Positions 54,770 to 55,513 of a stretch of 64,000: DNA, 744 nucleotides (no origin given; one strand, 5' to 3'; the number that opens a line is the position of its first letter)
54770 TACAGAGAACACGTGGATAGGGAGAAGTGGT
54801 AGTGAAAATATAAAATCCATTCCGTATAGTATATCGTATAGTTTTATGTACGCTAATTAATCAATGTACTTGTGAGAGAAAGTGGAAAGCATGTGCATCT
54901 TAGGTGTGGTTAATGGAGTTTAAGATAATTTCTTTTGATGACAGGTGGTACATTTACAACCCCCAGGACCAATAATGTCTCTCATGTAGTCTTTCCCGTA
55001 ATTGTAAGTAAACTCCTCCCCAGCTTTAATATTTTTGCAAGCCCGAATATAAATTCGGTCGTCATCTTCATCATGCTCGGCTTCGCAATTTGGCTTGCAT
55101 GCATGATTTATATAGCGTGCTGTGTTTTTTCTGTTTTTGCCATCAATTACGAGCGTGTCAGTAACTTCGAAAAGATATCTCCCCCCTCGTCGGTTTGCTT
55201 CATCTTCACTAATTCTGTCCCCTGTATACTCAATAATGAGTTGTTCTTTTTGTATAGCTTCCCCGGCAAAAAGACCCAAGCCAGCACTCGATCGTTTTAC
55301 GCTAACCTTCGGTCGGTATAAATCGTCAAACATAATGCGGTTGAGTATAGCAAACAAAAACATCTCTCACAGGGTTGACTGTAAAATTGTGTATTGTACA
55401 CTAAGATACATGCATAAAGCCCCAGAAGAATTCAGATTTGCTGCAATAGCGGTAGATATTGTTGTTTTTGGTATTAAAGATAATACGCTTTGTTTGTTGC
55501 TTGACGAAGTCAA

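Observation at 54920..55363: SET-domain methyltransferase in a minimal bacterial genome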

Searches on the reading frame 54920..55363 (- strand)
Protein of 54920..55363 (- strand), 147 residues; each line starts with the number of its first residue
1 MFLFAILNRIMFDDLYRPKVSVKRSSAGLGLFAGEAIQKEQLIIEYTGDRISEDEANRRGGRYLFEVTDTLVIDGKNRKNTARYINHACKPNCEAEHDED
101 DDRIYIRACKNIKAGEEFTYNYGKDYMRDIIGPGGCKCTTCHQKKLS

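Call 3: search_protein_families(library=pfam, proteins=[window:54920-55363:-], max_evalue=1)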
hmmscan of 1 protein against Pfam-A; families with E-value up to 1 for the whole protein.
window:54920-55363:- (147 aa): 2 families
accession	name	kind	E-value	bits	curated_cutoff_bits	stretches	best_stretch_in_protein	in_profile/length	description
PF00856.33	SET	-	2.1e-25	89.6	22.4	1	28-123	1-105/105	SET domain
PF21549.2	PRDM2_PR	-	2.1e-06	27.9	27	1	24-129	8-119/123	PR domain zinc finger protein 2, PR domain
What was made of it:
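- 54920..55333 (-): SET-domain methyltransferase CDS, 137 aa from the conserved start M11, stop codon included. Pfam SET 89.6 bits (call 3).
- On SET-domain methyltransferase superfamily (Pfam PF00856): 89.6 bits against a cutoff of 22.4, E 2.1e-25, covering profile positions 1-105 of 105 (call 3).
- Pfam SET covers the full profile at 89.6 bits (call 3). There is a secondary Pfam hit to the PRDM2 PR domain, just above its cutoff (27.9 bits against 27; call 3). The SET model scores far higher (89.6 bits, call 3).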

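Call 4: search_protein_families(library=ncbifam, proteins=[window:54920-55363:-], max_evalue=1)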
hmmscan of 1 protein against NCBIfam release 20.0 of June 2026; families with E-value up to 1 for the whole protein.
window:54920-55363:- (147 aa): 1 family
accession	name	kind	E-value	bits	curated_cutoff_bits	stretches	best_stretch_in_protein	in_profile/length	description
NF043024.1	T4SS_AnkI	equivalog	1.2e-09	37.5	550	1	19-123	26-140/439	Dot/Icm T4SS effector AnkI/LegAS4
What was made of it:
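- On Legionella LegAS4/AnkI effector (NCBIfam NF043024, equivalog): The match covers only profile positions 26-140 of 439 (call 4).
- There is a weak domain-level hit to the LegAS4 equivalog model (call 4). The LegAS4 model scores 37.5 bits against a 550-bit cutoff, and there are no ankyrin repeats (call 4).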

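Call 5: search_solved_structures(query=window:54920-55363:-, max_evalue=0.001, show_alignments=3)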
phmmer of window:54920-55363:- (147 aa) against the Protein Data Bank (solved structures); distinct sequences matched with E-value up to 0.001: 121 (the best 60 are shown).
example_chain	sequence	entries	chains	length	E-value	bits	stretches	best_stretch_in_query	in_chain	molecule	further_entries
4z4p_A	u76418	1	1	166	3.4e-18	69.7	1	23-138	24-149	Histone-lysine N-methyltransferase 2D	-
5f59_A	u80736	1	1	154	4.1e-16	62.9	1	21-141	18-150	Histone-lysine N-methyltransferase 2C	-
9yl3_K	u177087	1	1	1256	4.5e-16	62.8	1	24-130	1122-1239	[histone H3]-lysine(4) N-methyltransferase,Histone-lysine N-methyltransferase 2D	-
9yle_K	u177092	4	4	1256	4.5e-16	62.8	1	24-130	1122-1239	[histone H3]-lysine(4) N-methyltransferase,Histone-lysine N-methyltransferase 2D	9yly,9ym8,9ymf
5f6k_C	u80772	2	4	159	4.6e-16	62.8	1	20-141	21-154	Histone-lysine N-methyltransferase 2C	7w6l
6bx3_E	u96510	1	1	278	9.2e-16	61.8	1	17-132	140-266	Histone-lysine N-methyltransferase, H3 lysine-4 specific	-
6kiw_K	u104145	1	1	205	9.8e-16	61.7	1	21-141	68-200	Histone-lysine N-methyltransferase 2C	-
6ven_N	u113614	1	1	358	1.6e-15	61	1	17-132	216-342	Histone-lysine N-methyltransferase, H3 lysine-4 specific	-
6chg_C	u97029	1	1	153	2.5e-15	60.4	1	21-127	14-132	Histone-lysine N-methyltransferase, H3 lysine-4 specific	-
7kso_A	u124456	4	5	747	1.1e-14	58.2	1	26-123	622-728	Histone-lysine N-methyltransferase EZH1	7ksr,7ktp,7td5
6ugm_M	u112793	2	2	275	1.4e-14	57.9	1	20-127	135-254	Histone-lysine N-methyltransferase, H3 lysine-4 specific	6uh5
4mi5_A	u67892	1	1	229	2.3e-14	57.3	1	26-123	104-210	Histone-lysine N-methyltransferase EZH2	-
4mi0_A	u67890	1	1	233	2.3e-14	57.2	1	26-123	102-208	Histone-lysine N-methyltransferase EZH2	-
2w5y_A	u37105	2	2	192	5.8e-14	55.9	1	20-139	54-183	HISTONE-LYSINE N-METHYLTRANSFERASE HRX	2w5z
7u5v_A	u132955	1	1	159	7.1e-14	55.6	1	21-138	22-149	Histone-lysine N-methyltransferase 2A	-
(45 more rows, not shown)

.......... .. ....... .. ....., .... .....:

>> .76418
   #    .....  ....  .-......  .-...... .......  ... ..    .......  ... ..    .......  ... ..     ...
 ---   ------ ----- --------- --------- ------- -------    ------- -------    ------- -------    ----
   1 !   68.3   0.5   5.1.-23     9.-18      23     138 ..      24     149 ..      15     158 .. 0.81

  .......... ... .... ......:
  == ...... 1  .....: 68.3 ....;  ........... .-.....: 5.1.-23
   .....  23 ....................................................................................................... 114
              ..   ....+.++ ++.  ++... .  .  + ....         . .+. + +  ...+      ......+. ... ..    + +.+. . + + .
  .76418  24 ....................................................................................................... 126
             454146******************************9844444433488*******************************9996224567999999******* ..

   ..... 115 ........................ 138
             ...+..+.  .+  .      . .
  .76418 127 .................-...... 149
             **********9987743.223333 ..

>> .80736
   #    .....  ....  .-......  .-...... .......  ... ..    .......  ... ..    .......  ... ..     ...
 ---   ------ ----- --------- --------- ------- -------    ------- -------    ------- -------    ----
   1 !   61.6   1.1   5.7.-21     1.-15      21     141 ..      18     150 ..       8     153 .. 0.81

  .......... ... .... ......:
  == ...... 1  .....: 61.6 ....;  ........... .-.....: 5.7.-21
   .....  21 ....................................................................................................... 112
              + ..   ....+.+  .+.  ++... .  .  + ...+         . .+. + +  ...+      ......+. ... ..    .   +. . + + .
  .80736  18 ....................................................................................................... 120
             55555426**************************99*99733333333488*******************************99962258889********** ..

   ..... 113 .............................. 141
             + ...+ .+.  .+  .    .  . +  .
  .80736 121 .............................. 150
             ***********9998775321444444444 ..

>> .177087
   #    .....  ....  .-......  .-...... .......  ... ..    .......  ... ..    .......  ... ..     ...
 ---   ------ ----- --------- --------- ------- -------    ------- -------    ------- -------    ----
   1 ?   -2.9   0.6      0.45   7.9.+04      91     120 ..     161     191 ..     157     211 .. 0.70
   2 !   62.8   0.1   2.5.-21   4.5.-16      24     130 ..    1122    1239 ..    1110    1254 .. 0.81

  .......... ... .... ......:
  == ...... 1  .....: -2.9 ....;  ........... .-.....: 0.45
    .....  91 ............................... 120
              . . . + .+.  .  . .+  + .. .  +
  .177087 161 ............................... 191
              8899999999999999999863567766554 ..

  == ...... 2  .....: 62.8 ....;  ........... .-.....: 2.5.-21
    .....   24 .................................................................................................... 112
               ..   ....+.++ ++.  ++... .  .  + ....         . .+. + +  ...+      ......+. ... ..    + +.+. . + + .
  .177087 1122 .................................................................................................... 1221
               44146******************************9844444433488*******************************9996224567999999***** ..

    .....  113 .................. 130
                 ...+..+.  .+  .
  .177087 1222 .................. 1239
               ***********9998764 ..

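Call 9: find_homologous_proteins(query=window:54920-55363:-, max_evalue=0.001)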
Query window:54920-55363:- (147 aa): 1002 proteins with E <= 0.001 among 1009 candidates; the best 120 are listed.
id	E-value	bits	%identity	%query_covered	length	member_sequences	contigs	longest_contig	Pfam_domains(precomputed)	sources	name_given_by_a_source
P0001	9.1e-89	313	100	93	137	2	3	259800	PF00856.34,PF21549.3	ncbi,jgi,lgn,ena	-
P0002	1.5e-69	251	80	93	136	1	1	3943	PF00856.34,PF21549.3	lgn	-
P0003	2.0e-69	251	83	91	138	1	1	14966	PF00856.34,PF21549.3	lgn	-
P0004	1.4e-68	248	80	92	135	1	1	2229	PF00856.34,PF21549.3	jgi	jgi:uncharacterized protein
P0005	1.8e-68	247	79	92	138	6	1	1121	PF00856.34,PF21549.3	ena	-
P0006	1.0e-67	245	80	92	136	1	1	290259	PF00856.34,PF21549.3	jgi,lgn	jgi:hypothetical protein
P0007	4.1e-67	243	79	92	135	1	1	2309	PF00856.34,PF21549.3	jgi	jgi:SET domain-containing protein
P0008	4.1e-67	243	80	93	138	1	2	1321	PF00856.34,PF21549.3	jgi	jgi:SET domain-containing protein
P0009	4.5e-67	243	80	91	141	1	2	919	PF00856.34,PF21549.3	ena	-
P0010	4.8e-67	243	79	91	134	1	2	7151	PF00856.34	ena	-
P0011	5.3e-67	243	77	92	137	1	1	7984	PF00856.34,PF21549.3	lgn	-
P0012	8.4e-67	242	81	91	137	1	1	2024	PF00856.34,PF21549.3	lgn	-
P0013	1.5e-66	241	80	93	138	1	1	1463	PF00856.34,PF21549.3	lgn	-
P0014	3.4e-66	240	79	90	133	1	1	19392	PF00856.34,PF21549.3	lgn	-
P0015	5.2e-66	239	78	92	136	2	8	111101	PF00856.34,PF21549.3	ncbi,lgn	-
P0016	5.3e-66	239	79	89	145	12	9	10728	PF00856.34,PF21549.3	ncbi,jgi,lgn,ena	jgi:SET domain-containing protein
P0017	7.4e-66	239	80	90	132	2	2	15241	PF00856.34,PF21549.3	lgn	-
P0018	1.2e-65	238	78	91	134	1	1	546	PF00856.34,PF21549.3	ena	-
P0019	1.3e-65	238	78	91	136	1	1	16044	PF00856.34,PF21549.3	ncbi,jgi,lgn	-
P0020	2.1e-65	238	80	92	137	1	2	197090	PF00856.34,PF21549.3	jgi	jgi:SET domain-containing protein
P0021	2.2e-65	237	77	92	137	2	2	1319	PF00856.34,PF21549.3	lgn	-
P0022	2.4e-65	237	79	88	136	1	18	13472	PF00856.34,PF21549.3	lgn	-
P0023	2.5e-65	237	77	91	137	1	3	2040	PF00856.34,PF21549.3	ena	-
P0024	4.2e-65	237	78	92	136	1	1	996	PF00856.34,PF21549.3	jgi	jgi:uncharacterized protein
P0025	5.7e-65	236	77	91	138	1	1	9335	PF00856.34,PF21549.3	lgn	-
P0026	7.9e-65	236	78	92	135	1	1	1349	PF00856.34,PF21549.3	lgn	-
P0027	9.5e-65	235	78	91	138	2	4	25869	PF00856.34,PF21549.3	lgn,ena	-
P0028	1.3e-64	235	78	90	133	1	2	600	PF00856.34,PF21549.3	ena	-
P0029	1.5e-64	235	78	91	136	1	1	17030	PF00856.34,PF21549.3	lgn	-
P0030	1.6e-64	235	78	91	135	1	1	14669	PF00856.34,PF21549.3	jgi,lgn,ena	-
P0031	1.6e-64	235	74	96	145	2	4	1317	PF00856.34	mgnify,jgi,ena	mgnify:CR=1 FL=1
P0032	1.8e-64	234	76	93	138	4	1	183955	PF00856.34,PF21549.3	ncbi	-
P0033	1.9e-64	234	76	92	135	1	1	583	PF00856.34,PF21549.3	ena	-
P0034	2.1e-64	234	76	92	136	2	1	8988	PF00856.34,PF21549.3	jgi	-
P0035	2.1e-64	234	79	89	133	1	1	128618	PF00856.34,PF21549.3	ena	-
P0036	2.2e-64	234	75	93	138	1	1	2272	PF00856.34,PF21549.3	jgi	-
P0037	2.2e-64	234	78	91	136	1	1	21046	PF00856.34,PF21549.3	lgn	-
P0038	3.0e-64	234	77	92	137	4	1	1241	PF00856.34,PF21549.3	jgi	jgi:uncharacterized protein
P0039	4.0e-64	233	79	91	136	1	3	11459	PF00856.34,PF21549.3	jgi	jgi:SET domain-containing protein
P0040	4.1e-64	233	76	92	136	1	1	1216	PF00856.34,PF21549.3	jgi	jgi:SET domain-containing protein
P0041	4.8e-64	233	73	92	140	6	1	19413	PF00856.34,PF21549.3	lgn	-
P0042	5.1e-64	233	76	92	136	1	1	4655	PF00856.34,PF21549.3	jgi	jgi:uncharacterized protein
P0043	5.7e-64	233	78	91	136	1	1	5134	PF00856.34,PF21549.3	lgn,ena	-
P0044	6.1e-64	233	77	92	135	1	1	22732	PF00856.34,PF21549.3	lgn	-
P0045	6.8e-64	233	76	92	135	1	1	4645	PF00856.34,PF21549.3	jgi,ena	-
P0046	8.4e-64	232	75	92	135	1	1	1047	PF00856.34,PF21549.3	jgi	jgi:SET domain-containing protein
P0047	9.0e-64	232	76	94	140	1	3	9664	PF00856.34,PF21549.3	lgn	-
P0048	1.5e-63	231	76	91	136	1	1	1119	PF00856.34,PF21549.3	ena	-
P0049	1.5e-63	231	77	90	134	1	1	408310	PF00856.34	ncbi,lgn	-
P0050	1.8e-63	231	76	94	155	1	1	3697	PF00856.34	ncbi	-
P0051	1.8e-63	231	75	93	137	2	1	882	PF00856.34,PF21549.3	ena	-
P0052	1.8e-63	231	75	91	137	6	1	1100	PF00856.34,PF21549.3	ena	-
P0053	2.1e-63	231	75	92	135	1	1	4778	PF00856.34,PF21549.3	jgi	-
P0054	2.2e-63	231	77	91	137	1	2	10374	PF00856.34,PF21549.3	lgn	-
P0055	4.2e-63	230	79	89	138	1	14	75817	PF00856.34,PF21549.3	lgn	-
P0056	7.9e-63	229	74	92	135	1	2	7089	PF00856.34,PF21549.3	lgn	-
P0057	1.1e-62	229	76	91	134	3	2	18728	PF00856.34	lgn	-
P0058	3.2e-62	227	75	91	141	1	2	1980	PF00856.34,PF21549.3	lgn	-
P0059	4.4e-62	227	76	89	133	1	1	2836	PF00856.34,PF21549.3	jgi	jgi:SET domain-containing protein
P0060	5.0e-62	227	75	96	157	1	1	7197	PF00856.34,PF21549.3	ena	-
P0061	5.2e-62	226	75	90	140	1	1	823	PF00856.34,PF21549.3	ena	-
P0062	5.6e-62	226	74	93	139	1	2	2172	PF00856.34,PF21549.3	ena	-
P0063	6.9e-62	226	74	91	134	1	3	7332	PF00856.34,PF21549.3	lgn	-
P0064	7.3e-62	226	74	92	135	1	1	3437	PF00856.34,PF21549.3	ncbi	-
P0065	7.9e-62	226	75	90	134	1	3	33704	PF00856.34,PF21549.3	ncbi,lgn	-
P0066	8.2e-62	226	74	92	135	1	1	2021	PF00856.34,PF21549.3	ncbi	-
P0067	8.4e-62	226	77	89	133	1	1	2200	PF00856.34,PF21549.3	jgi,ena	-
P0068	1.1e-61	225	77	90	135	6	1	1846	PF00856.34,PF21549.3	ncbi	-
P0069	2.3e-61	224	76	89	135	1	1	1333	PF00856.34,PF21549.3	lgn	-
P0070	3.1e-61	224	77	89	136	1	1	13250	PF00856.34,PF21549.3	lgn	-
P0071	3.4e-61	224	72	91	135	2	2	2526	PF00856.34,PF21549.3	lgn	-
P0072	3.7e-61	224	74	90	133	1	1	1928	PF00856.34,PF21549.3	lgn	-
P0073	4.1e-61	224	73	91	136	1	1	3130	PF00856.34,PF21549.3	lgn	-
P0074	5.6e-61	223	74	90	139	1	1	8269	PF00856.34,PF21549.3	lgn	-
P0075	5.9e-61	223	76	89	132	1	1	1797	PF00856.34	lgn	-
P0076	8.0e-61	223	76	91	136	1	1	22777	PF00856.34,PF21549.3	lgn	-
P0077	8.4e-61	223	73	92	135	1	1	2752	PF00856.34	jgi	-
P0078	1.0e-60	222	76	90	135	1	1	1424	PF00856.34,PF21549.3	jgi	jgi:SET domain-containing protein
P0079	1.1e-60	222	71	96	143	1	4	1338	PF00856.34,PF21549.3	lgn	-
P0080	1.5e-60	222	73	90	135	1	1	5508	PF00856.34,PF21549.3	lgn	-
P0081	1.5e-60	222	76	89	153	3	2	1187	PF00856.34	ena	-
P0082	1.5e-60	222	69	98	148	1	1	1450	PF00856.34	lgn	-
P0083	2.1e-60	221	74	91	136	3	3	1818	PF00856.34,PF21549.3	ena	-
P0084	2.8e-60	221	76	89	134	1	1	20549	PF00856.34,PF21549.3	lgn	-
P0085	3.0e-60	221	75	91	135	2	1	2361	PF00856.34,PF21549.3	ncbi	-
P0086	3.8e-60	220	75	89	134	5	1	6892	PF00856.34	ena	-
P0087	4.1e-60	220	73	92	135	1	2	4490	PF00856.34,PF21549.3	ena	-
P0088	5.5e-60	220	70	92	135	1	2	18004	PF00856.34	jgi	jgi:SET domain-containing protein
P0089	5.6e-60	220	70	98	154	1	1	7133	PF00856.34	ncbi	-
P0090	6.0e-60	220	77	88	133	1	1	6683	PF00856.34,PF21549.3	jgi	jgi:SET domain-containing protein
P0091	7.2e-60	220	74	89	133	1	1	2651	PF00856.34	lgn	-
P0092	8.4e-60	219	73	89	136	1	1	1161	PF00856.34,PF21549.3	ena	-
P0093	8.9e-60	219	72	92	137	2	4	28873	PF00856.34,PF21549.3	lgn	-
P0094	1.2e-59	219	74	91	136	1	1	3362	PF00856.34,PF21549.3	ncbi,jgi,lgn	-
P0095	1.7e-59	218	75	91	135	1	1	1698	PF00856.34,PF21549.3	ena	-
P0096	2.0e-59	218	71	90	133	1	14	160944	PF00856.34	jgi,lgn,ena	-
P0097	2.5e-59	218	73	91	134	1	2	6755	PF00856.34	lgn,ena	-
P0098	2.8e-59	218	69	93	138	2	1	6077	PF00856.34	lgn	-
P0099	4.7e-59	217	74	91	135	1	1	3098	PF00856.34,PF21549.3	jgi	-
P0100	5.1e-59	217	70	97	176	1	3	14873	PF00856.34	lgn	-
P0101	5.6e-59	217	75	90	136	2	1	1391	PF00856.34,PF21549.3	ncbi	-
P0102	6.0e-59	217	73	90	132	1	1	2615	PF00856.34,PF21549.3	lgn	-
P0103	6.1e-59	217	73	90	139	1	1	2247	PF00856.34,PF21549.3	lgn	-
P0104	8.4e-59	216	72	91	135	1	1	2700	PF00856.34,PF21549.3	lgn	-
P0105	8.8e-59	216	70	93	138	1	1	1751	PF00856.34,PF21549.3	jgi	jgi:uncharacterized protein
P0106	9.5e-59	216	71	91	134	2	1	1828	PF00856.34,PF21549.3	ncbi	-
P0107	1.9e-58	215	72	91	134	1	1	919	PF00856.34,PF21549.3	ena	-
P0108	2.1e-58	215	74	91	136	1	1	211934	PF00856.34,PF21549.3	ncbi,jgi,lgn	-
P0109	3.9e-58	214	73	90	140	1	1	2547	PF00856.34,PF21549.3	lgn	-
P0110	4.1e-58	214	70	90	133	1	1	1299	PF00856.34,PF21549.3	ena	-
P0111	5.3e-58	213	75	88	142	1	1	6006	PF00856.34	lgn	-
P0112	6.9e-58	213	71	89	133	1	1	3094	PF00856.34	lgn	-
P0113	7.1e-58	213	71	89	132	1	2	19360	PF00856.34,PF21549.3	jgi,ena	-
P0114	8.0e-58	213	68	97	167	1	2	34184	PF00856.34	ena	-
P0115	1.3e-57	212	77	84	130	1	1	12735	PF00856.34,PF21549.3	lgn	-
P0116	1.3e-57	212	70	93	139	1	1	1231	PF00856.34,PF21549.3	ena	-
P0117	1.3e-57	212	73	91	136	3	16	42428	PF00856.34,PF21549.3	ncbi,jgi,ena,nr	ncbi:MAG: hypothetical protein AUK16_02645 [Parcubacteria group bacterium CG2_30_44_11]|nr:MAG: hypo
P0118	1.6e-57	212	72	91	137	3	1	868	PF00856.34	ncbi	-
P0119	2.4e-57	211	73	87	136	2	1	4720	PF00856.34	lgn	-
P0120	2.6e-57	211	71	91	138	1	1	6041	PF00856.34,PF21549.3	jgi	-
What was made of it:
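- Checked: The search found 1,002 clusters at 90% identity with E<=1e-3 (call 9).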

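Call 10: find_related_loci(query=window:54920-55363:-, collection=genome_contigs, flank=6000)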
Query window:54920-55363:- (147 aa) in genome_contigs; peptide patterns used: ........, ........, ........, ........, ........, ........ (x = any residue, [..] = any of these).
377 stretches matched a pattern; 238 encode a relative of the query (tblastn E <= 1e-3); the best 80 are kept; 80 distinct loci.
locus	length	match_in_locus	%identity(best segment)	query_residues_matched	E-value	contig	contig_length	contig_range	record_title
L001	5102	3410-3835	76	4-145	1e-71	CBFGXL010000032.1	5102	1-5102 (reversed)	MAG TPA_asm: uncultured bacterium isolate SRR32277370_binner13_Refined_17 genome assembly, contig: ERZ27321089.4530, who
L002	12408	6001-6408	76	11-146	8e-69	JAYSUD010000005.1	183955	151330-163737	MAG: bacterium isolate GFS_12610 GFS_12610_4, whole genome shotgun sequence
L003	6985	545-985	70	2-145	4e-64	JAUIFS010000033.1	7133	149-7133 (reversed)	MAG: bacterium isolate Co_bin.11 NODE_59536_length_7133_cov_1.177277, whole genome shotgun sequence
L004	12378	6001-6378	61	19-144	8e-51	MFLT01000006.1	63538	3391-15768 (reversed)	MAG: Candidatus Kaiserbacteria bacterium RIFCSPLOWO2_01_FULL_45_25 rifcsplowo2_01_scaffold_2019, whole genome shotgun se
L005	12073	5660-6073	60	3-141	9e-50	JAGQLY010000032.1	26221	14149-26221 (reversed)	MAG: Candidatus Kaiserbacteria bacterium isolate HKST-UBA28 k127_3098089, whole genome shotgun sequence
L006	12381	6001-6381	59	19-145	6e-47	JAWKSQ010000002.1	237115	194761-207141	MAG: Candidatus Paceibacterota bacterium isolate AC1.72 AC1.72.fa-2, whole genome shotgun sequence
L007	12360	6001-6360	61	22-141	2e-46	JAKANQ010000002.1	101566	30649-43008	MAG: bacterium isolate WY5.bin81 NODE_318_length_101566_cov_6.979002, whole genome shotgun sequence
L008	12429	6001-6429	52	2-145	2e-46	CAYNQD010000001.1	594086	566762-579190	MAG TPA_asm: uncultured Candidatus Saccharibacteria bacterium isolate SRP344714_co2_382 genome assembly, contig: NODE_6_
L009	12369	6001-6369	56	19-141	9e-46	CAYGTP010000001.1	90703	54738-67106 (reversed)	MAG TPA_asm: uncultured Candidatus Saccharibacteria bacterium isolate ERP117304_co2_175 genome assembly, contig: NODE_24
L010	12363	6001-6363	54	19-141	2e-42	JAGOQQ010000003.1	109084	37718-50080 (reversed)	MAG: Candidatus Paceibacterota bacterium isolate Gw_Bodden_bin_112 Gw_Bodden_220_length_109084_cov_18.265619, whole geno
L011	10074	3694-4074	56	17-141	2e-41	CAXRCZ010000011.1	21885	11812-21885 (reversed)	MAG: Candidatus Paceibacteria bacterium isolate CJ05B_2.98 genome assembly, contig: k141_459252, whole genome shotgun se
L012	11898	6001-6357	54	25-145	3e-41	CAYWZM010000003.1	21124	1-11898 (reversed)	MAG TPA_asm: uncultured Candidatus Saccharibacteria bacterium isolate SRP135725_co1_187 genome assembly, contig: NODE_31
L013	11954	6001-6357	54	25-145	5e-40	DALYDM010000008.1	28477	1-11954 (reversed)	MAG TPA_asm: Candidatus Paceibacterota bacterium isolate CTOTU14227 NODE_348_length_28477_cov_5.250827, whole genome sho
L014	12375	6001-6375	52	19-145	6e-39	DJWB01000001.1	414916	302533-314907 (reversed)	MAG TPA_asm: Patescibacteria group bacterium UBA6241 UBA6241_contig_4350, whole genome shotgun sequence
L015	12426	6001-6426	50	3-145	6e-39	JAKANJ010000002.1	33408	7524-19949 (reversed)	MAG: bacterium isolate WY5.bin66 NODE_1896_length_33408_cov_2.472281, whole genome shotgun sequence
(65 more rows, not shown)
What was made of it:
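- Relatives of about 40-46% identity occur in free-living Burkholderiales and Acidobacteria (call 10).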
